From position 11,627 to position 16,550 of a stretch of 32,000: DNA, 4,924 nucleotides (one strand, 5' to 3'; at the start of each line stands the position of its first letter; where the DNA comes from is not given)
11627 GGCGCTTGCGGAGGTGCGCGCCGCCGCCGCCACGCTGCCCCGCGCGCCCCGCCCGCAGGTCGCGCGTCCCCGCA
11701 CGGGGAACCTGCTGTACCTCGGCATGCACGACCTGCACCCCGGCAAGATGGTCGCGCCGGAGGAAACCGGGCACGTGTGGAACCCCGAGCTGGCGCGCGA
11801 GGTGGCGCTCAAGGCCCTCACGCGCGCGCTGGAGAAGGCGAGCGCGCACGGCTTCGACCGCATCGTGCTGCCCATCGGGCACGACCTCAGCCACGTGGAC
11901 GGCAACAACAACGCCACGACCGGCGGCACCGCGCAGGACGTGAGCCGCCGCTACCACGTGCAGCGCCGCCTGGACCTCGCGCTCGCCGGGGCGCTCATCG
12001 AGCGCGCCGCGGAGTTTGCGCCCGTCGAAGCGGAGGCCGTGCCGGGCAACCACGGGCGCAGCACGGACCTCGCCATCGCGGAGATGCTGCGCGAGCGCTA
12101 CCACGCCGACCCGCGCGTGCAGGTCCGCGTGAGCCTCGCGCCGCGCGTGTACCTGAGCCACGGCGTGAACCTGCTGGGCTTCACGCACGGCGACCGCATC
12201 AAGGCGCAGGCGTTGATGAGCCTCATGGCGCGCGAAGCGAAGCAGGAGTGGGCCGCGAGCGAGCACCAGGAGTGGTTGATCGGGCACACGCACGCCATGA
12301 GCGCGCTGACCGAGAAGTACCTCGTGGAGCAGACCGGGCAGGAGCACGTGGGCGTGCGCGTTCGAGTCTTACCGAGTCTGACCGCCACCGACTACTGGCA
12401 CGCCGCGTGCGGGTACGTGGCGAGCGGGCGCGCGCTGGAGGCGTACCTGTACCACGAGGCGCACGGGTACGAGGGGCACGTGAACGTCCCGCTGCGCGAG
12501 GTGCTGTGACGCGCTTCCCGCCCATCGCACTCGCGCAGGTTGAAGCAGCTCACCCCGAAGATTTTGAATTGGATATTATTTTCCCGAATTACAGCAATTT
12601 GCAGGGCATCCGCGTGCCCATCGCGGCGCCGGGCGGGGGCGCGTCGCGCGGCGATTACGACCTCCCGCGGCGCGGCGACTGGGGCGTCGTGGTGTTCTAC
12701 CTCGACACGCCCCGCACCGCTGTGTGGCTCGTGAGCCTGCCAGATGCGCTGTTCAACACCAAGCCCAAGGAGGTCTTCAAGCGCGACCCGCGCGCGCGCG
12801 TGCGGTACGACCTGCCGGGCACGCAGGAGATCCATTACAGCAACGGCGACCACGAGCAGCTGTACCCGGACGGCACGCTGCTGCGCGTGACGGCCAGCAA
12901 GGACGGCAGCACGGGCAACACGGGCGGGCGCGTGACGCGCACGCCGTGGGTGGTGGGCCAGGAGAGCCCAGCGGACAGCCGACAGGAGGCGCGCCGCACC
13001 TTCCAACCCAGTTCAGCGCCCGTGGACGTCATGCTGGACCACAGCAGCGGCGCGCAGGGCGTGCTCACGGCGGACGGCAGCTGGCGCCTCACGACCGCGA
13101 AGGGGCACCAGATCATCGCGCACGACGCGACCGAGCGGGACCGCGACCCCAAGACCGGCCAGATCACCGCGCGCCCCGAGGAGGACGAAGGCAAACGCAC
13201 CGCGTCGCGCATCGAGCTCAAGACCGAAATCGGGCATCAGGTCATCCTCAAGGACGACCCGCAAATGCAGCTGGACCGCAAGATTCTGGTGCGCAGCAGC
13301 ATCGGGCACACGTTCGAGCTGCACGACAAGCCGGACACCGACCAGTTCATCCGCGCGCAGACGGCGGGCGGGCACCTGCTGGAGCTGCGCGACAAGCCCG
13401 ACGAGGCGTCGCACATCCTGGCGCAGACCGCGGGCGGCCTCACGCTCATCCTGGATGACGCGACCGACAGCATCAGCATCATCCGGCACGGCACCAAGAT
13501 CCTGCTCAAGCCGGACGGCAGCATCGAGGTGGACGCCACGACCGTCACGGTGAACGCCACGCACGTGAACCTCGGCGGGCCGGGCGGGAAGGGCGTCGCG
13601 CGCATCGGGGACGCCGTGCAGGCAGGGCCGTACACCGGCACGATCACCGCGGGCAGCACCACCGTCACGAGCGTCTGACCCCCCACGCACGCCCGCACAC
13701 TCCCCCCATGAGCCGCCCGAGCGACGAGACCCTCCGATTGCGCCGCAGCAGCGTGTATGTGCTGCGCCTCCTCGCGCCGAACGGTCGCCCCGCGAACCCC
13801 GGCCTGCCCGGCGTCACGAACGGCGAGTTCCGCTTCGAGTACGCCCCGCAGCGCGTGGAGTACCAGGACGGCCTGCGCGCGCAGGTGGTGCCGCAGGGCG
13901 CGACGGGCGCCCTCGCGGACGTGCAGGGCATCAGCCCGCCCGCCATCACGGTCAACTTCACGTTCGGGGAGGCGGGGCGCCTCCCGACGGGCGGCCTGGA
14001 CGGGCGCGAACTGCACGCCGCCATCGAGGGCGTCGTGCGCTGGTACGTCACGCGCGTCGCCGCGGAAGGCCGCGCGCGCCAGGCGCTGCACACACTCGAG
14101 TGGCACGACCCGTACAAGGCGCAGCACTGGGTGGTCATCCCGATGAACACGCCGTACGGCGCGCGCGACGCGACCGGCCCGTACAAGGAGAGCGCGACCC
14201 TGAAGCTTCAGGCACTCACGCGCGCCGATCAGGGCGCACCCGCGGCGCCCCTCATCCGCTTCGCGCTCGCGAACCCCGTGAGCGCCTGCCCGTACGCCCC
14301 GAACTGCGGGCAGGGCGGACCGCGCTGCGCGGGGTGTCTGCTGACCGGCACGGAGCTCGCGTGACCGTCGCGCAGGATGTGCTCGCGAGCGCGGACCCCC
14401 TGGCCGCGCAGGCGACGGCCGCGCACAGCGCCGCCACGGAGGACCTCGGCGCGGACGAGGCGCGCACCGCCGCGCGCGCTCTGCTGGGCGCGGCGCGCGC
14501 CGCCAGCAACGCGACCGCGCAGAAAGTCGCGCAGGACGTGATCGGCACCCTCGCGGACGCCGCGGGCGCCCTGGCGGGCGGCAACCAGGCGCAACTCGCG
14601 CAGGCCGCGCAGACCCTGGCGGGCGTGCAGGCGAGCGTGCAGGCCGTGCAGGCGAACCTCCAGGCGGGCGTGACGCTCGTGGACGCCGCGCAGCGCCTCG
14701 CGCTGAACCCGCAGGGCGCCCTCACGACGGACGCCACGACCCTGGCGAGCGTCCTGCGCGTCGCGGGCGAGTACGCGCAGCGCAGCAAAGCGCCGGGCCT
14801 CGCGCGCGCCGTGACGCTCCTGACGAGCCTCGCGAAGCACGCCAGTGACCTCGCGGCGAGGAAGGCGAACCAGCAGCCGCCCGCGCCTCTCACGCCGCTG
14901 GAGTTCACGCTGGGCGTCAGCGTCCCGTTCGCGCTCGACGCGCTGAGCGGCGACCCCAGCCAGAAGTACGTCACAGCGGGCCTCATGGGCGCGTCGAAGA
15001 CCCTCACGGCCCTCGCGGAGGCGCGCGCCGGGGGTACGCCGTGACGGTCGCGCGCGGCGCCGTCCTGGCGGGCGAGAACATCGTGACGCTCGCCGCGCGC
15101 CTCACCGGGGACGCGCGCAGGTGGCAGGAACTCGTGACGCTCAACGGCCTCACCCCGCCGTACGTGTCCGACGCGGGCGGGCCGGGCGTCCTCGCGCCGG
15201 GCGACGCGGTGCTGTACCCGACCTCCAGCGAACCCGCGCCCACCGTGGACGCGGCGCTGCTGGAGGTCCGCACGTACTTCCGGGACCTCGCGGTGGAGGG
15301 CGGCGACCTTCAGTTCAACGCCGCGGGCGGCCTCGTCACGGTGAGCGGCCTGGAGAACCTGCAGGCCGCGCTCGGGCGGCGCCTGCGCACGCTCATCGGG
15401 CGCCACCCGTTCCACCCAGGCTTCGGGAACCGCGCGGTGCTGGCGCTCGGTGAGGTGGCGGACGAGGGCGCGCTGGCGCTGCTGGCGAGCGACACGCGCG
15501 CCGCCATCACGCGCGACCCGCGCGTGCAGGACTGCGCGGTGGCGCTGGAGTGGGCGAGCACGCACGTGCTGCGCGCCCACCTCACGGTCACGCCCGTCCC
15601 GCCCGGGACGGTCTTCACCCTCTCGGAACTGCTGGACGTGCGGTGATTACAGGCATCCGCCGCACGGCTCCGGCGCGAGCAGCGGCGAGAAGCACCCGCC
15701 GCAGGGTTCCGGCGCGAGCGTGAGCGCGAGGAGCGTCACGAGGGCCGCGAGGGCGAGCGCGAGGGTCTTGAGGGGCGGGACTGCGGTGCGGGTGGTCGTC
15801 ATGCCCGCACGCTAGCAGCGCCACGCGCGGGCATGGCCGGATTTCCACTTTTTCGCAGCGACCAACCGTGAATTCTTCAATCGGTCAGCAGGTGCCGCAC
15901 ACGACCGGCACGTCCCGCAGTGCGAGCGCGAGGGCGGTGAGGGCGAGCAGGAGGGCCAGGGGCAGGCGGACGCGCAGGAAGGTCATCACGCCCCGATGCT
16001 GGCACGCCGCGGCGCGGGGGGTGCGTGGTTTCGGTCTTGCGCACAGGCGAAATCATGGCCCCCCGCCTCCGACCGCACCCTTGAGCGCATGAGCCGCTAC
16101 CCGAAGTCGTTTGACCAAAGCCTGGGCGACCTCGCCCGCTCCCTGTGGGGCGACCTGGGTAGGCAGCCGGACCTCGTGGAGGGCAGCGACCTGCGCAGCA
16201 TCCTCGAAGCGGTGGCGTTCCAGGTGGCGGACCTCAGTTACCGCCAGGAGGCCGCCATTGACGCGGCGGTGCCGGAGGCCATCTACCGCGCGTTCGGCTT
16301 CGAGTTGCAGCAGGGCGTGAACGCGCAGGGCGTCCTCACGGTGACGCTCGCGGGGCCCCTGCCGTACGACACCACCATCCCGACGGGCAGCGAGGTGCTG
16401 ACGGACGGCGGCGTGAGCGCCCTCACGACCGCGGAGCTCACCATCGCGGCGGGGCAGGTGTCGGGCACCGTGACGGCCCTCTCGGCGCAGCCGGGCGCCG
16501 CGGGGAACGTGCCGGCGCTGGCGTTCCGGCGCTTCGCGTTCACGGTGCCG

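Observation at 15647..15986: Two antisense mini-genes encoding hydrophobic peptides with C-terminal CxxC motifs interrupt the baseplate operon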

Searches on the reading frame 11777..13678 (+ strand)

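Call 6: search_protein_families(library=pfam, proteins=[window:11777-13678:+], max_evalue=0.01)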
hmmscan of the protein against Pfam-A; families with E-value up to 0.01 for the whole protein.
window:11777-13678:+ (633 aa): 2 families
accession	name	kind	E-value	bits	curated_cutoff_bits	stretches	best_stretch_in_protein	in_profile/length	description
PF04717.18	Phage_base_V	-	4.9e-05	24.1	23.8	1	280-321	33-74/75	Type VI secretion system/phage-baseplate injector OB domain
PF07202.18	Tcp10_C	-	0.0036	17.4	36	0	356-373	2-19/35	T-complex protein 10 C-terminus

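Call 7: search_protein_families(library=phrogs, proteins=[window:11777-13678:+], max_evalue=0.01)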
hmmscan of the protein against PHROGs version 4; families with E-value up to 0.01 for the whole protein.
window:11777-13678:+ (633 aa): 0 families

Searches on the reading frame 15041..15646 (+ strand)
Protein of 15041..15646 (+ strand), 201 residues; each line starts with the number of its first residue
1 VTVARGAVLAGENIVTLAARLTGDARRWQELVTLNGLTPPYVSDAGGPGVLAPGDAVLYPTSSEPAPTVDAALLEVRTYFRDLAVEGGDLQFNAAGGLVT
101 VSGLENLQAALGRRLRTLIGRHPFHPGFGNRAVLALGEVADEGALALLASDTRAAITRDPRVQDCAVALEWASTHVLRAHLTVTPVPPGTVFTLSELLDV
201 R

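Call 6: search_protein_families(library=pfam, proteins=[window:15041-15646:+], max_evalue=0.01)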
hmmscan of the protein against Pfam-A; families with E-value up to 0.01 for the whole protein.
window:15041-15646:+ (201 aa): 0 families

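Call 7: search_protein_families(library=phrogs, proteins=[window:15041-15646:+], max_evalue=0.01)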
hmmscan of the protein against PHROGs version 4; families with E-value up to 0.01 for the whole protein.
window:15041-15646:+ (201 aa): 4 families
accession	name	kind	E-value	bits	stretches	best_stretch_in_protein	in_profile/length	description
phrog_975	-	tail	1.8e-22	80.6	2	72-190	100-220/238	baseplate protein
phrog_184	-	tail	2.8e-05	24.5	1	13-42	370-399/411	baseplate hub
phrog_120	-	tail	0.00023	22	1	60-164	35-142/303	baseplate wedge subunit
phrog_43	-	tail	0.00026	21.7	1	100-194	15-110/126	baseplate wedge subunit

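Call 9: find_encoding_contigs(protein=window:15041-15643:+, flank=6000, max_places=10)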
Protein window:15041-15643:+ (201 aa): no gene with exactly this product is on record in the collection.

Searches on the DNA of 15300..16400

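Call 37: search_rna_families(source=window, start=15300, end=16400, threshold=evalue, max_evalue=10)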
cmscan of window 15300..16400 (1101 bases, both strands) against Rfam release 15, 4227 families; matches with E-value up to 10: 2.
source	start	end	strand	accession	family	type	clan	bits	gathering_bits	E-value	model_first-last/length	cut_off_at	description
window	15550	15603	-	RF01781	ASdes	Gene; sRNA;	-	15.5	40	2.5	1-68/68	no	ASdes TB sRNA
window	15576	15664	+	RF02166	PVT1_3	Gene; lncRNA;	-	14.5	45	0.46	1-95/95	no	Pvt1 oncogene conserved region 3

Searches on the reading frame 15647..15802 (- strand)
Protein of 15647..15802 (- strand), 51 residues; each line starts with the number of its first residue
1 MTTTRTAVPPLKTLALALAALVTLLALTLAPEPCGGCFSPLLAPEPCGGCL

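Call 6: search_protein_families(library=pfam, proteins=[window:15647-15802:-], max_evalue=0.01)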
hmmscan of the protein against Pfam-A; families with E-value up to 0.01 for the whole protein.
window:15647-15802:- (51 aa): 0 families

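Call 7: search_protein_families(library=phrogs, proteins=[window:15647-15802:-], max_evalue=0.01)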
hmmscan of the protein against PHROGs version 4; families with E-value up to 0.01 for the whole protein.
window:15647-15802:- (51 aa): 0 families

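Call 8: find_encoding_contigs(protein=window:15650-15802:-, flank=6000, max_places=10)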
Protein window:15650-15802:- (51 aa): no gene with exactly this product is on record in the collection.

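Call 27: find_homologous_proteins(query=window:15650-15802:-, max_evalue=10)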
Query seq(51 aa) (51 aa): 1 proteins with E <= 10 among 3 candidates.
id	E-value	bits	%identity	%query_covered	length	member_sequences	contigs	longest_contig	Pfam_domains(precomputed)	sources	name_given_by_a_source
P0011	4.9e-23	97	100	100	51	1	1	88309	-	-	-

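Call 28: find_related_loci(query=window:15650-15802:-, collection=viral_contigs, flank=3000)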
Query seq(51 aa) (51 aa) in viral_contigs; peptide patterns used: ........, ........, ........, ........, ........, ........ (x = any residue, [..] = any of these).
210 stretches matched a pattern, but none encodes a relative of the query by tblastn (E <= 1e-3).

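Call 29: find_related_loci(query=window:15650-15802:-, collection=genome_contigs, flank=3000)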
Query seq(51 aa) (51 aa) in genome_contigs; peptide patterns used: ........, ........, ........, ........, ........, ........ (x = any residue, [..] = any of these).
599 stretches matched a pattern, but none encodes a relative of the query by tblastn (E <= 1e-3).

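Call 33: search_protein_representatives(protein=window:15650-15802:-)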
Query: 51 residues. Proteins with E-value up to 0.001 (for the whole library): 2; up to 1e-10: 1; up to 1e-30: 0. The best 2 are listed.
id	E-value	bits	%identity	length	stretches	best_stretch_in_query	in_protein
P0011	1.6e-23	97.0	100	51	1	1-51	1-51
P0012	7.3e-04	35.8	32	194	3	3-48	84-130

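Call 53: search_protein_families(library=ncbifam, proteins=[window:15650-15802:-], max_evalue=10)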
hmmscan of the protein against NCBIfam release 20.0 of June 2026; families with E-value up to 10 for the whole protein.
seq(51 aa): 0 families

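Call 54: search_protein_families(library=padloc, proteins=[window:15650-15802:-], max_evalue=10)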
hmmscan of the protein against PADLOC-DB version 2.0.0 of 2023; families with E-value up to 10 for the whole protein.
seq(51 aa): 0 families

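Call 58: find_homologous_proteins(query=A3, max_evalue=10)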
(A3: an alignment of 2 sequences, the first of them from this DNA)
Query A3 (2 sequences) (51 aa, profile of the alignment): 1 proteins with E <= 10 among 132 candidates.
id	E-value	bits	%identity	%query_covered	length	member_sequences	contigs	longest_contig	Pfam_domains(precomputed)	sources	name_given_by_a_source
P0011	7.2e-25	105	100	100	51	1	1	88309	-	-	-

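Call 59: find_related_loci(query=window:15650-15802:-, collection=metagenome_contigs, flank=3000)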
Query seq(51 aa) (51 aa) in metagenome_contigs; peptide patterns used: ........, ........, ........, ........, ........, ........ (x = any residue, [..] = any of these).
600 stretches matched a pattern, but none encodes a relative of the query by tblastn (E <= 1e-3).

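Call 78: predict_structure(protein=window:15650-15802:-)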
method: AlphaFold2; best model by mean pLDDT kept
length: 51 residues; sequences in the alignment: 1
mean_pLDDT: 63.6   pTM: 0.35
mean pLDDT of the five models: 63.6, 63.4, 62.8, 57.2, 51.6
residues with pLDDT >= 90: 0; 70-90: 15; 50-70: 32; < 50: 4
segments of 3 or more residues with pLDDT < 50: none
pLDDT, mean of each block of 10 residues (from residue 1): 59 73 75 57 55 48
secondary structure, 60 per line:
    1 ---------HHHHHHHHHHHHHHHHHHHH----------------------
elements in order: H10-29
